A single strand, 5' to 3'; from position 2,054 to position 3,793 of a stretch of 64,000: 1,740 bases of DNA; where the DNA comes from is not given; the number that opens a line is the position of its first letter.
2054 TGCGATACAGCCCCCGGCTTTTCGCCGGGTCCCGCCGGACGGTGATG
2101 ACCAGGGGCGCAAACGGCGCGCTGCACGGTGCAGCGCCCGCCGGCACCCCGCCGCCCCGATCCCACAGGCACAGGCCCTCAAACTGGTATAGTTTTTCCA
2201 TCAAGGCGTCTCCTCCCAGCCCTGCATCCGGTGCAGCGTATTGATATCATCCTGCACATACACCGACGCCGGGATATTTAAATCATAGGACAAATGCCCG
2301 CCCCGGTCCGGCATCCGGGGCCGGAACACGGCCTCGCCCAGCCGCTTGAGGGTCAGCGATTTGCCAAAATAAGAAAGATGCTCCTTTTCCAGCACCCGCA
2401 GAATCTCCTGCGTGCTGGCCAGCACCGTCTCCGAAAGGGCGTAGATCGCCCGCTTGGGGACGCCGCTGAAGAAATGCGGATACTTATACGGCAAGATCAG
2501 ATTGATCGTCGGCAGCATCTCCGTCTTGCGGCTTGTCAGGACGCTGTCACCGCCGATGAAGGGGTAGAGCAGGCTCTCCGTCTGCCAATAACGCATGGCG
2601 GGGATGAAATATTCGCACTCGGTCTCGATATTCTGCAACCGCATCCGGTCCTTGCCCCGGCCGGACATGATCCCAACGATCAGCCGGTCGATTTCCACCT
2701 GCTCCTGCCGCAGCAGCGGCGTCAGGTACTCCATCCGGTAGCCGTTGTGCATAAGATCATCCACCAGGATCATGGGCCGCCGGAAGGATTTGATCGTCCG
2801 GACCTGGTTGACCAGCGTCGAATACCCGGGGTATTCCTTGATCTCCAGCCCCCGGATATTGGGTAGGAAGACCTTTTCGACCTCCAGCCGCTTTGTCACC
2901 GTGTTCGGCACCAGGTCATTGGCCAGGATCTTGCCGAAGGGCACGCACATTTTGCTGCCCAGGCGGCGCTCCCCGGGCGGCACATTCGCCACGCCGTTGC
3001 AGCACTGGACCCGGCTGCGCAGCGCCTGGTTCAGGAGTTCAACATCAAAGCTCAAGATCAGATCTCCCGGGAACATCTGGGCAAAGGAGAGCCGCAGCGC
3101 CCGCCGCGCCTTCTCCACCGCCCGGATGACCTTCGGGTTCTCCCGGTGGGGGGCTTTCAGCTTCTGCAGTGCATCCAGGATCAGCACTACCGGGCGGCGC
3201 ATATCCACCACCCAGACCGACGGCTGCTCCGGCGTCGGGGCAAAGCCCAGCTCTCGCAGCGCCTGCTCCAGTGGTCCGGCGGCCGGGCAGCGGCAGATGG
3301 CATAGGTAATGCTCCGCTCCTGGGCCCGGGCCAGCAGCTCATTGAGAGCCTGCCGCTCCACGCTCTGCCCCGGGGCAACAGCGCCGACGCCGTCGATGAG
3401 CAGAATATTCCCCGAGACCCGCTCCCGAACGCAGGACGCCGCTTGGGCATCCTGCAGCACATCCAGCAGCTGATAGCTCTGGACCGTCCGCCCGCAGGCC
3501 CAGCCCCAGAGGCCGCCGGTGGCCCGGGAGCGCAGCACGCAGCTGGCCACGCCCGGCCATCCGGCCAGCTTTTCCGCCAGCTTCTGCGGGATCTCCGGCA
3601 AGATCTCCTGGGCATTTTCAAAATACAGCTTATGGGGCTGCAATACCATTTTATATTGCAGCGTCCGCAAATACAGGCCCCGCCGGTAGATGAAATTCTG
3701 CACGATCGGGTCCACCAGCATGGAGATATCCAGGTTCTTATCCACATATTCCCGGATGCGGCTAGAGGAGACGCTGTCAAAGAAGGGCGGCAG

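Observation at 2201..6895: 1564-aa fusion of HD, HEAT-like scaffold, NadD-like adenylyltransferase and PRTase-like modules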

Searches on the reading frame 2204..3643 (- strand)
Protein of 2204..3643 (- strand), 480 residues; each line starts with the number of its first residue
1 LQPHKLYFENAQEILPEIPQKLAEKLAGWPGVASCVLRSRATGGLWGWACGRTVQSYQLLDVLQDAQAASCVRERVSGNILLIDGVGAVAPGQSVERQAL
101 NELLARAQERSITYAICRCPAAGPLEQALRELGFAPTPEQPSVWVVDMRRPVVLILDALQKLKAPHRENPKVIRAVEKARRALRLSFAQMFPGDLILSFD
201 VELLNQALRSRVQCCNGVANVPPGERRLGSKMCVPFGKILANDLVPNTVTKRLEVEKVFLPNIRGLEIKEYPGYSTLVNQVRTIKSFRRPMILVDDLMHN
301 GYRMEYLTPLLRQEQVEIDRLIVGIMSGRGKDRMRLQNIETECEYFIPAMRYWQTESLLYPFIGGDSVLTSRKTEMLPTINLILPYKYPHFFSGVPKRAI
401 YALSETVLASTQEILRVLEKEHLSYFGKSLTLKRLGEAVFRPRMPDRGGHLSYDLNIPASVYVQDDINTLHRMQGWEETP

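Call 53: predict_structure(alignment_id=A5)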
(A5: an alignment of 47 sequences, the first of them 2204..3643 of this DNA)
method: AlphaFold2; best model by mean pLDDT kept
length: 480 residues; sequences in the alignment: 47
mean_pLDDT: 93.5   pTM: 0.92
mean pLDDT of the five models: 93.5, 93.1, 92.2, 91.5, 91.4
residues with pLDDT >= 90: 413; 70-90: 56; 50-70: 9; < 50: 2
segments of 3 or more residues with pLDDT < 50: none
pLDDT, mean of each block of 10 residues (from residue 1): 77 97 94 96 95 96 95 93 96 90 97 96 94 95 96 97 96 98 98 97 94 96 91 93 90 94 89 95 97 96 94 97 98 97 97 95 92 84 82 88 97 99 98 97 82 92 96 74
secondary structure, 60 per line:
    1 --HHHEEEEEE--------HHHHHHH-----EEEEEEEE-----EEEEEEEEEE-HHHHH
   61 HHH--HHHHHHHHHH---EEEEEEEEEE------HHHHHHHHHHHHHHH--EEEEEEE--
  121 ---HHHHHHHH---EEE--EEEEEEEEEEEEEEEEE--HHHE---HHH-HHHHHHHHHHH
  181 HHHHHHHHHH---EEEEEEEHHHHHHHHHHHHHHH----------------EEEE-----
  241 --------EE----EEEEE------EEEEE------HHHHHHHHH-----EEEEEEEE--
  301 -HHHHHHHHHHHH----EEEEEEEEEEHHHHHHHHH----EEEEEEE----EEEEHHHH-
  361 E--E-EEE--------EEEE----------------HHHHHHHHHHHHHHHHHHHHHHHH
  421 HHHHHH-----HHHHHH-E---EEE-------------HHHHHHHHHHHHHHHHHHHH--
elements in order: E6-11 H20-26 E32-39 E45-54 H56-63 H66-75 E79-88 H95-109 E112-118 H124-131 E135-137 E140-156 H170-190 E194-200 H201-215 E232-235 E255-259 E266-270 H277-285 E291-298 H302-313 E318-327 H328-336 E341-347 E352-355 H356-359 E366-368 E377-380 H397-426 H432-437 E443-445 H459-478
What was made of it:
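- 3161..3634 (-): GNAT-fold domain, aa ~1088-1245, without a conserved acetyl-CoA loop. AF2 pLDDT 93.5 (call 53).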

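Call 55: fold_search(model_id=the predicted structure, library=pdb)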
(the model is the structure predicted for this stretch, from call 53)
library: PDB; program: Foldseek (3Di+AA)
matches with E <= 10: 1326; with E <= 0.001: 69
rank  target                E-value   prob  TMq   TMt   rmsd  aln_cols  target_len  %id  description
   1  6w1i_B                1.2e-05  1.00  0.22  0.49   4.8       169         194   11  Re-interpretation of ppGpp (G4P) electron density in the deposited crystal structure of Xanthine phosphoribosyltransfe (released 2020-07-29)
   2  1y0b_A                2.0e-05  1.00  0.21  0.47   5.4       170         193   10  Crystal Structure of Xanthine Phosphoribosyltransferase from Bacillus subtilis. (released 2005-02-22)
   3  6w1i_A                2.2e-05  1.00  0.21  0.47   5.6       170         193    9  Re-interpretation of ppGpp (G4P) electron density in the deposited crystal structure of Xanthine phosphoribosyltransfe (released 2020-07-29)
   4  2fxv_A                2.5e-05  1.00  0.21  0.48   5.1       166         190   12  Bacillus subtilis Xanthine Phosphoribosyltransferase in Complex with Guanosine 5'-monophosphate (GMP) (released 2006-06-20)
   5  1y0b_B                2.8e-05  1.00  0.20  0.43   6.4       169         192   11  Crystal Structure of Xanthine Phosphoribosyltransferase from Bacillus subtilis. (released 2005-02-22)
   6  2ehj_A                3.0e-05  1.00  0.21  0.43   8.8       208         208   12  Structure of Uracil phosphoribosyl transferase (released 2008-03-11)
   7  1y0b_C                3.4e-05  1.00  0.20  0.46   5.6       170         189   10  Crystal Structure of Xanthine Phosphoribosyltransferase from Bacillus subtilis. (released 2005-02-22)
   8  6w1i_C                3.8e-05  1.00  0.22  0.50   4.6       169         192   11  Re-interpretation of ppGpp (G4P) electron density in the deposited crystal structure of Xanthine phosphoribosyltransfe (released 2020-07-29)
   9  1y0b_D                4.3e-05  1.00  0.21  0.47   5.4       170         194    9  Crystal Structure of Xanthine Phosphoribosyltransferase from Bacillus subtilis. (released 2005-02-22)
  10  6wn8_D                5.1e-05  1.00  0.20  0.39   9.8       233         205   13  2.70 Angstrom Resolution Crystal Structure of Uracil Phosphoribosyl Transferase from Klebsiella pneumoniae (released 2020-05-06)
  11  6wn8_A                5.4e-05  1.00  0.21  0.43   8.8       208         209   12  2.70 Angstrom Resolution Crystal Structure of Uracil Phosphoribosyl Transferase from Klebsiella pneumoniae (released 2020-05-06)
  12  6wn8_C                6.5e-05  1.00  0.21  0.42   9.3       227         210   12  2.70 Angstrom Resolution Crystal Structure of Uracil Phosphoribosyl Transferase from Klebsiella pneumoniae (released 2020-05-06)
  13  1o5o_B                9.3e-05  1.00  0.20  0.40   8.9       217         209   10  Crystal structure of Uracil phosphoribosyltransferase (TM0721) from Thermotoga maritima at 2.30 A resolution (released 2003-10-14)
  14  4ua3_A                1.1e-04  1.00  0.20  0.47   6.2       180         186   12  Crystal structure of selenomethionine labeled SpNatD (released 2015-01-28)
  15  1i5e_A                1.3e-04  1.00  0.21  0.41   8.3       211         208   11  CRYSTAL STRUCTURE OF BACILLUS CALDOLYTICUS URACIL PHOSPHORIBOSYLTRANSFERASE WITH BOUND UMP (released 2002-06-05)
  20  6gtr_A                2.3e-04  1.00  0.20  0.53   5.0       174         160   10  Structure of the AtaT Y144F mutant toxin bound to the C-terminus of the antitoxin AtaR and Acetyl-CoA (released 2019-03-06)
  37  4ua3_B                3.4e-04  1.00  0.19  0.43   6.7       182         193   11  Crystal structure of selenomethionine labeled SpNatD (released 2015-01-28)
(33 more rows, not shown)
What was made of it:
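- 3161..3634 (-): Foldseek NatD, AtaT, GCN5 E 1e-4 to 6e-4, TM 0.43-0.53 (call 55).
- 2204..3148 (-): Type-I PRTase-like domain plus C-terminal helices, aa ~1250-1564. Motifs: CVPFGK, PNTVTK, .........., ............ Foldseek XPRT 6w1i_B E 1.2e-5, TM 0.49; also UPRT, APRT, PurR (call 55).
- On Type-I phosphoribosyltransferase (PF00156): Foldseek XPRT 6w1i_B E 1.2e-5, TM 0.49; UPRT, APRT and PurR at E 3e-5 to 6e-4 (call 55), on a model with pLDDT 93.5 (call 53).
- On GNAT acetyltransferase (PF00583): Foldseek NatD 4ua3 E 1.1e-4, AtaT 6gtr TM 0.53, GCN5 (call 55).
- Closest known: Type-I phosphoribosyltransferases. Same: Core fold (call 55).
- Checked: PRTase and GNAT folds: Foldseek E 1e-5 to 1e-4, TM about 0.45-0.53 (call 55).
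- High-confidence model (pLDDT 93.5, call 53) that matches XPRT, UPRT and APRT (call 55). The PRTase-like and GNAT-like matches are weak in TM score (about 0.5) and 9-17% identical (call 55). PurR is among the hits (call 55). PurR appears among the PRTase-fold hits (call 55). The best PRTase-fold match, XPRT 6w1i, is a ppGpp-bound structure (call 55).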

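Call 59: search_protein_representatives(protein=window:2204-3643:-)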
Query: 480 residues. Proteins with E-value up to 0.001 (for the whole library): 388; up to 1e-10: 262; up to 1e-30: 161. The best 150 are listed.
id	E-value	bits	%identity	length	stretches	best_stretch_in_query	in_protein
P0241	5.2e-139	480.2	53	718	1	35-473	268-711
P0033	3.8e-130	451.0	50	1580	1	31-475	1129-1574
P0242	4.2e-126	437.7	47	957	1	16-473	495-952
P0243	1.9e-123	428.8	46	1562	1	5-473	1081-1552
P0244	5.1e-119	414.3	48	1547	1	52-479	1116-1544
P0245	1.3e-116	406.4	50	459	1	33-473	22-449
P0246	2.4e-115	402.2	48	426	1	59-473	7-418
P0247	1.0e-111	390.2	47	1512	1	57-477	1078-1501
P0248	1.2e-109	383.4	46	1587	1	41-473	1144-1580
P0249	2.4e-107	375.8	45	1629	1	58-474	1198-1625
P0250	2.2e-106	372.6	46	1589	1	48-473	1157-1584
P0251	2.7e-106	372.3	44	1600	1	30-473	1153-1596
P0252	1.7e-103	363.1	44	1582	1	43-473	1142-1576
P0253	7.0e-99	347.9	42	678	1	43-476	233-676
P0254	1.2e-97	343.8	57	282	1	197-473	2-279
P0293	7.4e-82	291.7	37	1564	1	57-475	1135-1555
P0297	3.8e-80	286.1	43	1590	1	140-473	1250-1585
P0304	4.6e-77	275.9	34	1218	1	36-473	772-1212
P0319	2.7e-72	260.2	37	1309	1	69-460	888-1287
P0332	5.8e-68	245.9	37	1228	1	94-473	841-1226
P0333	8.1e-68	245.5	34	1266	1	68-473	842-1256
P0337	7.7e-67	242.2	36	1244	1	52-446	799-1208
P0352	1.7e-54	201.5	33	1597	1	124-472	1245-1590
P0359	4.0e-52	193.7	36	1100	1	78-448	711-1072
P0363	6.4e-49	183.1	33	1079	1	145-473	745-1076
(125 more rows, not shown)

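Call 74: find_encoding_contigs(protein=P0332, flank=7000, max_places=3)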
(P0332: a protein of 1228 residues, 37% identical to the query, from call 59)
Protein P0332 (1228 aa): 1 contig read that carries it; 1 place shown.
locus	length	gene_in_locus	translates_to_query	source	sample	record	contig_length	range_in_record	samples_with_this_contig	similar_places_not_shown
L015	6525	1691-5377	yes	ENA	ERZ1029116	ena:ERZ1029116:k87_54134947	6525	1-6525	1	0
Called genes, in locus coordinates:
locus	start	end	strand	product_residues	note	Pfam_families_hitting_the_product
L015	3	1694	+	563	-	?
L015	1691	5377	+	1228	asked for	-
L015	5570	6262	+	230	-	PF04012:PspA_IM30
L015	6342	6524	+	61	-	?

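Call 76: search_protein_families(library=pfam, proteins=[L015:3-1691:+, P0332, P0304, P0363], max_evalue=0.01)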
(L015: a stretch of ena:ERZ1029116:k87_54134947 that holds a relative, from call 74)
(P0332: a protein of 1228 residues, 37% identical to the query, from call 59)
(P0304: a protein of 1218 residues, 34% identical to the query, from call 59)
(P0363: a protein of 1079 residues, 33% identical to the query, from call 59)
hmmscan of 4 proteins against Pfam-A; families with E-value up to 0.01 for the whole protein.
L015:3-1691:+ (563 aa): 1 family
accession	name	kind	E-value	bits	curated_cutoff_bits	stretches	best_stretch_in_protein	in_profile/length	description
PF01326.24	PPDK_N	-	8.6e-36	124.3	27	1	15-331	65-327/328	Pyruvate phosphate dikinase, AMP/ATP-binding domain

P0332 (1228 aa): 0 families

P0304 (1218 aa): 0 families

P0363 (1079 aa): 1 family
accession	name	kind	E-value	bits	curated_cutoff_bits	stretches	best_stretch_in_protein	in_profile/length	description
PF01467.32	CTP_transf_like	-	2.2e-05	25.1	21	1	470-625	1-131/133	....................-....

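Call 77: find_encoding_contigs(protein=P0304, flank=8000, max_places=2)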
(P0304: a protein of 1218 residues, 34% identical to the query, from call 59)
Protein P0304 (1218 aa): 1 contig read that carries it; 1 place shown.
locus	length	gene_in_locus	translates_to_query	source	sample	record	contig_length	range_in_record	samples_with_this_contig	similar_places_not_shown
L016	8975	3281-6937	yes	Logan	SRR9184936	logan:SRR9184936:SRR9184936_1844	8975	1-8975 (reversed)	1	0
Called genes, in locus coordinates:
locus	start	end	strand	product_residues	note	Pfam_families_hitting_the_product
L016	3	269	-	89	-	?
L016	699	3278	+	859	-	PF01326:PPDK_N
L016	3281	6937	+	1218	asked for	-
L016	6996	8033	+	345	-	PF13478:XdhC_C, PF02625:XdhC_CoxI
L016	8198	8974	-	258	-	?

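Call 78: find_encoding_contigs(protein=P0333, flank=8000, max_places=2)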
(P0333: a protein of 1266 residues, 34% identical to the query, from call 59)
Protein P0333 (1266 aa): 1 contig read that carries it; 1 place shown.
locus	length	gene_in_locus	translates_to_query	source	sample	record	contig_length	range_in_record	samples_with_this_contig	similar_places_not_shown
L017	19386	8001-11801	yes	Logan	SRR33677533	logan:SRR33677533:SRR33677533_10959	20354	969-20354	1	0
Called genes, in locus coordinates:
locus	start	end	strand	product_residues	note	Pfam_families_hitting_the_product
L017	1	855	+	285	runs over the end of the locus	-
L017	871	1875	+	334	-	PF01699:Na_Ca_ex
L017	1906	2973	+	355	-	PF01321:Creatinase_N, PF00557:Peptidase_M24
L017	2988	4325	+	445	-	PF00342:PGI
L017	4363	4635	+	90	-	PF06803:DUF1232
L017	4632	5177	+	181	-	PF00156:Pribosyltran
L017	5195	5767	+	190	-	PF06130:PTAC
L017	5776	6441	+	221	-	PF01791:DeoC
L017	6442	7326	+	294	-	PF00781:DAGK_cat, PF19279:YegS_C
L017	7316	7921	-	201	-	-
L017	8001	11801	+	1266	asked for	PF01467:CTP_transf_like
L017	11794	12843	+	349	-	PF00056:Ldh_1_N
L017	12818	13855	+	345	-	PF03358:FMN_red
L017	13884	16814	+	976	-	PF01869:BcrAD_BadFG, PF09989:DUF2229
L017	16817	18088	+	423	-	PF09989:DUF2229 (faint)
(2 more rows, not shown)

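Call 79: find_encoding_contigs(protein=P0363, flank=8000, max_places=2)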
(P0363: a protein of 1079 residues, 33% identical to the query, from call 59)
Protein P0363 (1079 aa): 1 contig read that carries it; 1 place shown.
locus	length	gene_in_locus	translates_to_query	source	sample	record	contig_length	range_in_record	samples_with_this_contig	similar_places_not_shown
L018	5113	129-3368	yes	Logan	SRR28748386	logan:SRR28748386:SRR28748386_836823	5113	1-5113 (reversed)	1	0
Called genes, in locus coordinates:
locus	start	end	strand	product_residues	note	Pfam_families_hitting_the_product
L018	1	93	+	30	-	?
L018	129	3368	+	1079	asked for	PF01467:CTP_transf_like (faint)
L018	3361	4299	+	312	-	PF00056:Ldh_1_N (weak)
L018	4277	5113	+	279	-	?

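Call 85: find_encoding_contigs(protein=P0319, flank=8000, max_places=1)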
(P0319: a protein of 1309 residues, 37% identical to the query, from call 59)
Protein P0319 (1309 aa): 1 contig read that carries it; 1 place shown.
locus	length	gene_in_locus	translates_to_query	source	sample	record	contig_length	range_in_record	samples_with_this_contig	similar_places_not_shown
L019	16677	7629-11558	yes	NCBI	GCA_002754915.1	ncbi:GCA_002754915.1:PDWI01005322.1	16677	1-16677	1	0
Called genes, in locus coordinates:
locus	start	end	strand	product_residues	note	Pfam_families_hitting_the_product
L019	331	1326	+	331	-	PF00579:tRNA-synt_1b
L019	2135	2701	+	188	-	PF00265:TK, PF13604:AAA_30 (weak)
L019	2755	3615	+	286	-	-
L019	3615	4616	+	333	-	PF01699:Na_Ca_ex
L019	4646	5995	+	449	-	PF00342:PGI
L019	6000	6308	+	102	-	PF06803:DUF1232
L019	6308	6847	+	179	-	PF00156:Pribosyltran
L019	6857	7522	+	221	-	PF01791:DeoC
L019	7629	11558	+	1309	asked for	PF01467:CTP_transf_like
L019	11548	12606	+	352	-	PF00056:Ldh_1_N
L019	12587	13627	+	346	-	PF03358:FMN_red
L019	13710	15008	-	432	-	-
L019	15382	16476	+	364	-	PF06925:MGDG_synth, PF13439:Glyco_transf_4 (faint), PF00534:Glycos_transf_1 (weak), PF04101:Glyco_tran_28_C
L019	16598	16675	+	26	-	?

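Call 86: find_encoding_contigs(protein=P0337, flank=8000, max_places=1)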
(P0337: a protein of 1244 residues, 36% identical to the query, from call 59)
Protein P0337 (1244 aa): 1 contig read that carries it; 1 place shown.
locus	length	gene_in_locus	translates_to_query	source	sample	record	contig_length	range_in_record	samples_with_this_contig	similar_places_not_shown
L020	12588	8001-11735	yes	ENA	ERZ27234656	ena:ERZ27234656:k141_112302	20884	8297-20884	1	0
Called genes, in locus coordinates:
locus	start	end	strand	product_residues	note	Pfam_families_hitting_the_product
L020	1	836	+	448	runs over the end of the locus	PF02812:ELFV_dehydrog_N, PF00208:ELFV_dehydrog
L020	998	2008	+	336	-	PF00056:Ldh_1_N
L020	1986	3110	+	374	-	PF03358:FMN_red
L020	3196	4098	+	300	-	PF00126:HTH_1, PF03466:LysR_substrate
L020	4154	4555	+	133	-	PF14539:DUF4442, PF13622:4HBT_3 (weak), PF03061:4HBT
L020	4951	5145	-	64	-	PF13237:Fer4_10, PF14697:Fer4_21, PF12838:Fer4_7, PF13187:Fer4_9, PF25160:LdpA_Fe-S-bd (weak), PF12797:Fer4_2 (weak), PF00037:Fer4, PF13237:Fer4_10 (weak), +4 more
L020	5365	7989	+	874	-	PF01326:PPDK_N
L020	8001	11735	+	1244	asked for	-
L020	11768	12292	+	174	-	PF01381:HTH_3, PF12844:HTH_19 (weak), PF13443:HTH_26 (weak), PF13560:HTH_31 (weak)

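Call 87: find_encoding_contigs(protein=P0359, flank=8000, max_places=1)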
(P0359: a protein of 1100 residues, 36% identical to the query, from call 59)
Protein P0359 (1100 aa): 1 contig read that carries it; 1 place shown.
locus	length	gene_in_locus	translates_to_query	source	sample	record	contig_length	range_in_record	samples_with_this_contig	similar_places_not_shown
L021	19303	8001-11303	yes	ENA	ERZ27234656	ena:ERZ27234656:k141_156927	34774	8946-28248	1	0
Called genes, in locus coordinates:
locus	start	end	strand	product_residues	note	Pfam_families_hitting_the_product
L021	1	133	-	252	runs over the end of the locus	PF03746:LamB_YcsF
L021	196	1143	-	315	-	PF02626:CT_A_B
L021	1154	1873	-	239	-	PF02682:CT_C_D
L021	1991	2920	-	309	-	PF00126:HTH_1, PF13556:HTH_30 (weak), PF03466:LysR_substrate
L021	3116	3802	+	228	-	PF03737:RraA-like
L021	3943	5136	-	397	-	PF00155:Aminotran_1_2, PF01041:DegT_DnrJ_EryC1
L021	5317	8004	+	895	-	PF01326:PPDK_N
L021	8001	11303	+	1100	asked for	-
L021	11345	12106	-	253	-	PF00392:GntR (faint), PF08220:HTH_DeoR, PF08279:HTH_11 (weak), PF00455:DeoRC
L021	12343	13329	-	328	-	PF00248:Aldo_ket_red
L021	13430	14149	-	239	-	PF00005:ABC_tran, PF13304:AAA_21 (faint)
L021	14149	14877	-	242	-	PF13476:AAA_23 (weak), PF00005:ABC_tran, PF12399:BCA_ABC_TP_C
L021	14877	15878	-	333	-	PF02653:BPD_transp_2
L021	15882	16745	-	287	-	PF02653:BPD_transp_2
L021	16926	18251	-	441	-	PF13433:Peripla_BP_5, PF13458:Peripla_BP_6, PF01094:ANF_receptor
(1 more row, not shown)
